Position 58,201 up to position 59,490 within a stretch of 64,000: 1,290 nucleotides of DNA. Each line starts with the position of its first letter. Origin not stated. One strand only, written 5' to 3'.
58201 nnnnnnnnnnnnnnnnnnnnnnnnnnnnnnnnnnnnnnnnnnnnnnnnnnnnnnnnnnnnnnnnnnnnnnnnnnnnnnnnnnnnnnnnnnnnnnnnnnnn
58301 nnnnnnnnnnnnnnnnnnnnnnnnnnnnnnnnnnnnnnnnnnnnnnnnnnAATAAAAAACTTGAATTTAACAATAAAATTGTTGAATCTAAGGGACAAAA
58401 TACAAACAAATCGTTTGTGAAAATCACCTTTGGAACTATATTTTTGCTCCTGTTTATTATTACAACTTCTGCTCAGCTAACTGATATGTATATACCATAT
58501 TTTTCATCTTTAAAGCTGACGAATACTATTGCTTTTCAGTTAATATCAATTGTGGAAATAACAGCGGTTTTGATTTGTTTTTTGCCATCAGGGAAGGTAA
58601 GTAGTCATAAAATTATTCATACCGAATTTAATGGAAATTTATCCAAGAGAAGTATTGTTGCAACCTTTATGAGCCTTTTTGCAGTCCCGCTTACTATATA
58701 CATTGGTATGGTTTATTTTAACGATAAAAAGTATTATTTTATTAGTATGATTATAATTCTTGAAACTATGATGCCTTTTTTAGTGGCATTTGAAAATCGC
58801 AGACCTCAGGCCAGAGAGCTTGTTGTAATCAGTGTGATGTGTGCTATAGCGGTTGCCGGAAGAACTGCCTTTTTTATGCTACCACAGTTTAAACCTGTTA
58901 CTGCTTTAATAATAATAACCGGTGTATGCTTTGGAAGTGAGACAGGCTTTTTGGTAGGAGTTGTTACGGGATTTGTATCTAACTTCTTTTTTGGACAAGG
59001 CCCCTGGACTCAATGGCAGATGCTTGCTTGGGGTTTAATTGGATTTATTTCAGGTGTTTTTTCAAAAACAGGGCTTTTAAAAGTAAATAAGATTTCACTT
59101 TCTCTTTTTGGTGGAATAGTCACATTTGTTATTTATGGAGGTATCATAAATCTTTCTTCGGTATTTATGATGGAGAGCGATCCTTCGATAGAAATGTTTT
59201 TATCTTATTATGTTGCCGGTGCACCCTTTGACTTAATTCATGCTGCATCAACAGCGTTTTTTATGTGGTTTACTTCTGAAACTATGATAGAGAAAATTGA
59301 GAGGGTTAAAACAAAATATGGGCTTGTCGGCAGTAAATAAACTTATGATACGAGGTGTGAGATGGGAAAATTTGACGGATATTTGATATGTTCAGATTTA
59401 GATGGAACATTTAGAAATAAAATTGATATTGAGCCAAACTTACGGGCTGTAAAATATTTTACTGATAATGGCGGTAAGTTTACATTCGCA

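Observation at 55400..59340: Cobalamin riboswitch controlling an ECF transporter whose duplicated ATPase is fused to an S-component-like domain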

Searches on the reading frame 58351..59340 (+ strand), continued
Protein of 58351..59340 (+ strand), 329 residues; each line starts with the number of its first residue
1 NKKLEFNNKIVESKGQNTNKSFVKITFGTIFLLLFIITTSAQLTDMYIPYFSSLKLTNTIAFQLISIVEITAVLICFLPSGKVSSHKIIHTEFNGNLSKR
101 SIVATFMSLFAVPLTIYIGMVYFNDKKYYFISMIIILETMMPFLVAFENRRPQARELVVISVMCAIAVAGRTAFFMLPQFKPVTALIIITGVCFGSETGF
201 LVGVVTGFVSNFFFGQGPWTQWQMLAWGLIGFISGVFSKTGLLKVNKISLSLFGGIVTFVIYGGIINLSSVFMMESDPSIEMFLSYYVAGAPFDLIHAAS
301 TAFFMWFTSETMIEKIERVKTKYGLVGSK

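Call 39: fold_search(model_id=the predicted structure, library=pdb)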
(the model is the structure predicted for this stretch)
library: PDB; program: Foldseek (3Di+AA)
matches with E <= 10: 207; with E <= 0.001: 0
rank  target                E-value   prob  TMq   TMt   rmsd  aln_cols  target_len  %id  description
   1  5jsz_C                1.2e-02  1.00  0.40  0.73   3.8       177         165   22  Folate ECF transporter: apo state (released 2016-05-18)
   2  5kbw_B                4.3e-02  1.00  0.37  0.64   4.4       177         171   14  Crystal structure of TmRibU, the riboflavin-binding S subunit from the Thermotoga maritima ECF transporter (released 2016-06-29)
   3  4hzu_S                5.1e-02  1.00  0.36  0.66   3.8       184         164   16  Structure of a bacterial energy-coupling factor transporter (released 2013-04-17)
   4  5kbw_A                7.5e-02  1.00  0.33  0.57   5.2       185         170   14  Crystal structure of TmRibU, the riboflavin-binding S subunit from the Thermotoga maritima ECF transporter (released 2016-06-29)
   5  4rfs_S                8.5e-02  1.00  0.38  0.61   4.9       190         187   18  Structure of a pantothenate energy coupling factor transporter (released 2014-12-24)
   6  5d0y_A                9.7e-02  1.00  0.37  0.72   3.5       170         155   22  Substrate bound S-component of folate ECF transporter (released 2016-04-06)
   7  7nnt_C                9.7e-02  1.00  0.36  0.63   4.1       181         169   20  Cryo-EM structure of the folate-specific ECF transporter complex in DDM micelles (released 2021-08-18)
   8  6qv0_B                1.7e-01  0.28  0.17  0.11  25.2       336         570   12  Structure of ATP-bound outward-facing TM287/288 in complex with sybody Sb_TM35 (released 2019-05-29)
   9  5kc0                  1.8e-01  1.00  0.36  0.63   4.4       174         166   14  Crystal structure of TmRibU, hexagonal crystal form (released 2016-06-29)
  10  4z7f_A                2.0e-01  1.00  0.31  0.57   6.8       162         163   17  Crystal structure of FolT bound with folic acid (released 2015-07-29)
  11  8hf6_A                2.2e-01  0.23  0.16  0.11  23.4       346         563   10  Cryo-EM structure of nucleotide-bound ComA E647Q mutant (released 2023-10-04)
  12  6quz_B                2.4e-01  0.23  0.16  0.11  25.2       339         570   12  Structure of ATPgS-bound outward-facing TM287/288 in complex with sybody Sb_TM35 (released 2019-05-29)
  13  5kc4_E                3.3e-01  0.98  0.32  0.56   5.4       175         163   18  Structure of TmRibU, orthorhombic crystal form (released 2016-06-29)
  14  4tkr_A                3.7e-01  0.90  0.27  0.44   8.2       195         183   14  Native-SAD phasing for ThiT from Listeria monocytogenes serovar. (released 2014-06-18)
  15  6paq_A                3.9e-01  0.18  0.14  0.09  23.3       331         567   12  Structure of a bacterial Atm1-family ABC exporter with ATP bound (released 2020-06-24)
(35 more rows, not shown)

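Call 40: search_protein_families(library=pfam, proteins=[L004:997-1899:+, L007:1027-1926:+, L009:946-1920:+, L039:1119-2033:+, L048:981-1916:+, L072:1039-1962:+, L082:738-1784:+, L067:720-1805:+, L022:1306-1950:+, L074:655-1956:+], max_evalue=0.01)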
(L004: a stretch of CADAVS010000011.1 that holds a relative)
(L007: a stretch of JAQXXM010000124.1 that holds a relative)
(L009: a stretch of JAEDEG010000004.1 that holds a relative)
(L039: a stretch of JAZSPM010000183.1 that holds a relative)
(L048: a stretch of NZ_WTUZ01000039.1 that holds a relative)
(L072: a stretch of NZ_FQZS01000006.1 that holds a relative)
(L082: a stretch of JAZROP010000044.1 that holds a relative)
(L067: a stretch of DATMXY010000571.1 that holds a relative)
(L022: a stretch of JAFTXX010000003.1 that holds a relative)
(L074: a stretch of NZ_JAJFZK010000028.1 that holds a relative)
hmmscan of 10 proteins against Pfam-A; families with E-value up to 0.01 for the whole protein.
L004:997-1899:+ (300 aa): 2 families
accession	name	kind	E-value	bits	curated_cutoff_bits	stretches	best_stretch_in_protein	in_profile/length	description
PF14478.12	DUF4430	-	5e-16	59.3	23.8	1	202-279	1-71/72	Domain of unknown function (DUF4430)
PF13624.11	SurA_N_3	-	0.0022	18.3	27.2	1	2-71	6-77/162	SurA-like N-terminal domain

L007:1027-1926:+ (299 aa): 2 families
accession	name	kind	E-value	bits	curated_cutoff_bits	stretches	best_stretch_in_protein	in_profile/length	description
PF14478.12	DUF4430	-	1.2e-17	64.6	23.8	1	205-282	1-71/72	Domain of unknown function (DUF4430)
PF13624.11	SurA_N_3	-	0.005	17.1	27.2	1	1-65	5-65/162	SurA-like N-terminal domain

L009:946-1920:+ (324 aa): 1 family
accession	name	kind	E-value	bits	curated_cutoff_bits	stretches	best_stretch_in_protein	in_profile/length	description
PF14478.12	DUF4430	-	4.5e-16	59.5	23.8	1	230-307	1-71/72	Domain of unknown function (DUF4430)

L039:1119-2033:+ (304 aa): 1 family
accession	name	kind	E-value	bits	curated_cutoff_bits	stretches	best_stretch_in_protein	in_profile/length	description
PF14478.12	DUF4430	-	1.5e-14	54.6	23.8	1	210-287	1-71/72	Domain of unknown function (DUF4430)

L048:981-1916:+ (311 aa): 1 family
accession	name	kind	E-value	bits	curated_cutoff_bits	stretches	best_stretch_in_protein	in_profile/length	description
PF14478.12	DUF4430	-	1.3e-17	64.4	23.8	1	215-292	1-71/72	Domain of unknown function (DUF4430)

L072:1039-1962:+ (307 aa): 1 family
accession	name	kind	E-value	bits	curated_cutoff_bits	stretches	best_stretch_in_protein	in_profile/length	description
PF14478.12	DUF4430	-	7.7e-18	65.2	23.8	1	212-289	1-71/72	Domain of unknown function (DUF4430)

L082:738-1784:+ (348 aa): 3 families
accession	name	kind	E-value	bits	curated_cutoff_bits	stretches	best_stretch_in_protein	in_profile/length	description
PF00392.27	GntR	-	1.3e-14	54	27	1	6-68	2-64/64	Bacterial regulatory proteins, gntR family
PF00155.27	Aminotran_1_2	-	3.2e-11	43.5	19.7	1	98-347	16-279/361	Aminotransferase class I and II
PF13730.12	HTH_36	-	0.00026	21.2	25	1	23-58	20-55/55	Helix-turn-helix domain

L067:720-1805:+ (361 aa): 1 family
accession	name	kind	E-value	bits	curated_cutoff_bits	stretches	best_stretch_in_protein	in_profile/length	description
PF14478.12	DUF4430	-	6.5e-18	65.4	23.8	1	268-345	1-71/72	Domain of unknown function (DUF4430)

L022:1306-1950:+ (214 aa): 1 family
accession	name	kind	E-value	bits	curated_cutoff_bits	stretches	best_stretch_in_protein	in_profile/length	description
PF14478.12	DUF4430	-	1.5e-16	61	23.8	1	118-195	1-71/72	Domain of unknown function (DUF4430)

L074:655-1956:+ (433 aa): 1 family
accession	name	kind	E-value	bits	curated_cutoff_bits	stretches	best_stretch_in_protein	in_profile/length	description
PF14478.12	DUF4430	-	3.8e-16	59.7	23.8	1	340-417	1-71/72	Domain of unknown function (DUF4430)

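Call 75: search_solved_structures(query=A2, max_evalue=10)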
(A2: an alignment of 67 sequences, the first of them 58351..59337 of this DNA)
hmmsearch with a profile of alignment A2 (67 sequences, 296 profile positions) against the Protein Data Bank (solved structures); distinct sequences matched with E-value up to 10: 4.
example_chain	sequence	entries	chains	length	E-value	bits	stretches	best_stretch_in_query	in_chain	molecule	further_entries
6fnp_A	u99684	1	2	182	1.2e-13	54.1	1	119-293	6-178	Membrane protein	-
4hzu_S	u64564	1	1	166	0.013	17.9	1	121-218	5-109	Predicted membrane protein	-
8ikl_R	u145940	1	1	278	6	9.1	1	35-108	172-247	Adhesion G protein-coupled receptor E5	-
7ydh_R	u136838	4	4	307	10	8.4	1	34-108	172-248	Adhesion G protein-coupled receptor E5 subunit beta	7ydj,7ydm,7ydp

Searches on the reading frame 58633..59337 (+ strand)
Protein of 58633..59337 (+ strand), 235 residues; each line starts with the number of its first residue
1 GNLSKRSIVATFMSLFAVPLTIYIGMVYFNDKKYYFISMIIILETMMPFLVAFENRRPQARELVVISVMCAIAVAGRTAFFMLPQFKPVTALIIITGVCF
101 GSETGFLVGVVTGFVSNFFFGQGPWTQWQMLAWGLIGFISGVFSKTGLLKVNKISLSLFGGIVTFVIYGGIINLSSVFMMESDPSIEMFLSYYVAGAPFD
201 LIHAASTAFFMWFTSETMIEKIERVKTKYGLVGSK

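Call 62: search_protein_representatives(protein=window:58633-59337:+)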
Query: 235 residues. Proteins with E-value up to 0.001 (for the whole library): 2474; up to 1e-10: 1596; up to 1e-30: 519. The best 150 are listed.
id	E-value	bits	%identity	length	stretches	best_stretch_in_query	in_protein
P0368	9.6e-95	332.9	64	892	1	2-233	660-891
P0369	1.2e-94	332.6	65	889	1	2-232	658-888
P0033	1.0e-91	323.1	62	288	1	1-232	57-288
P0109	2.8e-86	305.3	58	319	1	2-232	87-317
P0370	1.7e-85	302.7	59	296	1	2-231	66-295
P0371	2.8e-83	295.4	58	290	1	2-232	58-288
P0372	6.8e-82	290.9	55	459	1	4-232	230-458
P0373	8.8e-82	290.5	55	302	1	3-232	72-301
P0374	4.7e-81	288.1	52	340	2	3-232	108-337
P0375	1.1e-78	280.5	54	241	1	3-232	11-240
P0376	1.2e-78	280.3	55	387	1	2-232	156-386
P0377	2.2e-78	279.4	56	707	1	3-232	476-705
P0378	6.8e-78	277.8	56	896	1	2-232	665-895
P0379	1.3e-77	276.9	51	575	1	1-232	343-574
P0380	1.9e-77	276.3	54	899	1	7-231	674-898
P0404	6.1e-68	245.3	48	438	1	8-232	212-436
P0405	1.4e-67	244.1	52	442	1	5-232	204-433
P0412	2.9e-66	239.8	48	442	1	4-232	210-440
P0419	8.3e-66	238.3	48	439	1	3-233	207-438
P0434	4.8e-64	232.5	48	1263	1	8-232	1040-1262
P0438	1.4e-63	231.0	45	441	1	3-231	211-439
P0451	1.7e-62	227.5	47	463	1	3-232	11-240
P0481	5.3e-59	216.0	44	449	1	3-231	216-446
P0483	1.5e-58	214.6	48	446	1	8-232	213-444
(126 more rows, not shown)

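Call 64: search_protein_families(library=pfam, proteins=[P0404, P0405, P0412, P0419, P0438, P0481, P0483, P0451, P0434, P0372], max_evalue=0.001)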
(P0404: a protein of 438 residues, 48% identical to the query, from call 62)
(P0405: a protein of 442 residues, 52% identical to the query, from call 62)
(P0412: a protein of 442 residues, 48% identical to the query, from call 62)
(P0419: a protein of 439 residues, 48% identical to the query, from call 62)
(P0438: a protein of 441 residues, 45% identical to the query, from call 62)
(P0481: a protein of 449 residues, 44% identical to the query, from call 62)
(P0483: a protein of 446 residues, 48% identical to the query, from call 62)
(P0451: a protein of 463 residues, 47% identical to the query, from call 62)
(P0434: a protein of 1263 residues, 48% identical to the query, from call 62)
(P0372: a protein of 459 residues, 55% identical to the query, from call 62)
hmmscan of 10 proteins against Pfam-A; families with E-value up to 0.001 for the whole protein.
P0404 (438 aa): 5 families
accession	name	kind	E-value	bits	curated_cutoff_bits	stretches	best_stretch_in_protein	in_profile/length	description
PF00005.33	ABC_tran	-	1.4e-13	52.1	25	1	2-81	64-136/137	ABC transporter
PF07155.17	ECF-ribofla_trS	-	8.9e-11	42.5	26.7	1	265-410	5-158/172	ECF-type riboflavin transporter, S component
PF12822.12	ECF_trnsprt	-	2.3e-07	31.4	30.7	1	266-409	2-159/169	ECF transporter, substrate-specific component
PF20221.3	DUF6580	-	4.3e-06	27.5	27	1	265-416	5-146/162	Family of unknown function (DUF6580)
PF13304.12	AAA_21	-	0.00013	22.6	27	1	51-115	235-302/304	AAA domain, putative AbiEii toxin, Type IV TA system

P0405 (442 aa): 2 families
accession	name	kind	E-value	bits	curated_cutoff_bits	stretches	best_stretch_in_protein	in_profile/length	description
PF12822.12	ECF_trnsprt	-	7.7e-13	49.2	30.7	1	260-414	1-167/169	ECF transporter, substrate-specific component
PF07155.17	ECF-ribofla_trS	-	1e-10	42.3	26.7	1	259-411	4-165/172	ECF-type riboflavin transporter, S component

P0412 (442 aa): 2 families
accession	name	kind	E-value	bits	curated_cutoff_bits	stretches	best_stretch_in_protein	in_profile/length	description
PF07155.17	ECF-ribofla_trS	-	1.7e-10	41.6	26.7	1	267-416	5-160/172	ECF-type riboflavin transporter, S component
PF12822.12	ECF_trnsprt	-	2.5e-07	31.3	30.7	1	268-415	2-161/169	ECF transporter, substrate-specific component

P0419 (439 aa): 2 families
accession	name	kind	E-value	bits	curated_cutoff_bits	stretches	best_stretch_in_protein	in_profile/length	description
PF07155.17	ECF-ribofla_trS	-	9.9e-07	29.3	26.7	1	289-414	35-161/172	ECF-type riboflavin transporter, S component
PF12822.12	ECF_trnsprt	-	1.3e-06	29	30.7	1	265-377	1-119/169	ECF transporter, substrate-specific component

P0438 (441 aa): 2 families
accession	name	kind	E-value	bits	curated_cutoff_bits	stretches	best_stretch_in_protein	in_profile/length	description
PF07155.17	ECF-ribofla_trS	-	1.3e-07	32.2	26.7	1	295-374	37-120/172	ECF-type riboflavin transporter, S component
PF12822.12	ECF_trnsprt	-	7.6e-07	29.7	30.7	1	293-412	26-158/169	ECF transporter, substrate-specific component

P0481 (449 aa): 2 families
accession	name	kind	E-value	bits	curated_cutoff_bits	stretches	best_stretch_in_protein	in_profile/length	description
PF12822.12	ECF_trnsprt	-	1.8e-11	44.8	30.7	1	275-410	2-140/169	ECF transporter, substrate-specific component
PF07155.17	ECF-ribofla_trS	-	2.3e-11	44.4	26.7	1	273-419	4-159/172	ECF-type riboflavin transporter, S component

P0483 (446 aa): 2 families
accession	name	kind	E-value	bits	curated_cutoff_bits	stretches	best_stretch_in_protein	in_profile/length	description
PF07155.17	ECF-ribofla_trS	-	2.8e-12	47.4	26.7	1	265-407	4-155/172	ECF-type riboflavin transporter, S component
PF12822.12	ECF_trnsprt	-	1.5e-09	38.5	30.7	1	267-416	2-158/169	ECF transporter, substrate-specific component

P0451 (463 aa): 2 families
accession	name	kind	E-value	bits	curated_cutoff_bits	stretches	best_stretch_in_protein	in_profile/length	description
PF12822.12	ECF_trnsprt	-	8.3e-07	29.6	30.7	1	69-222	1-168/169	ECF transporter, substrate-specific component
PF07155.17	ECF-ribofla_trS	-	1.2e-05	25.8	26.7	1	68-224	4-168/172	ECF-type riboflavin transporter, S component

P0434 (1263 aa): 10 families
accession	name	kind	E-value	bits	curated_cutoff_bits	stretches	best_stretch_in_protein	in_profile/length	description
PF00005.33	ABC_tran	-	5.3e-49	166.8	25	3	28-176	1-136/137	ABC transporter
PF13304.12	AAA_21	-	1.3e-18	68.6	27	1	147-205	236-296/304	AAA domain, putative AbiEii toxin, Type IV TA system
PF13191.12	AAA_16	-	1.3e-07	32.7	32.6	0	35-70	19-52/167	AAA ATPase domain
PF13401.12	AAA_22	-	1.3e-07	32.5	27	0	37-192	4-105/130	AAA domain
PF13476.12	AAA_23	-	3.8e-06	28.1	27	0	39-59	20-40/201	AAA domain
PF13555.12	AAA_29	-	1.4e-05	25.2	27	0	500-520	19-39/61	P-loop containing region of AAA domain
PF02463.25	SMC_N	-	4.4e-05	23.4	40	0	505-801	26-212/220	RecF/RecN/SMC N terminal domain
PF07155.17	ECF-ribofla_trS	-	0.00011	22.7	26.7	1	1094-1197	6-119/172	ECF-type riboflavin transporter, S component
PF03193.22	RsgA_GTPase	-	0.0002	21.6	30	0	34-63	103-131/174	RsgA GTPase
PF13521.12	AAA_28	-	0.00055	20.6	27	0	507-525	3-21/164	AAA domain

P0372 (459 aa): 2 families
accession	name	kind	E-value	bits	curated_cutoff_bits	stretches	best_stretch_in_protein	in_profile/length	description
PF07155.17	ECF-ribofla_trS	-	3.6e-09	37.3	26.7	1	286-434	4-160/172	ECF-type riboflavin transporter, S component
PF12822.12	ECF_trnsprt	-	1.6e-08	35.2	30.7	1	287-431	1-159/169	ECF transporter, substrate-specific component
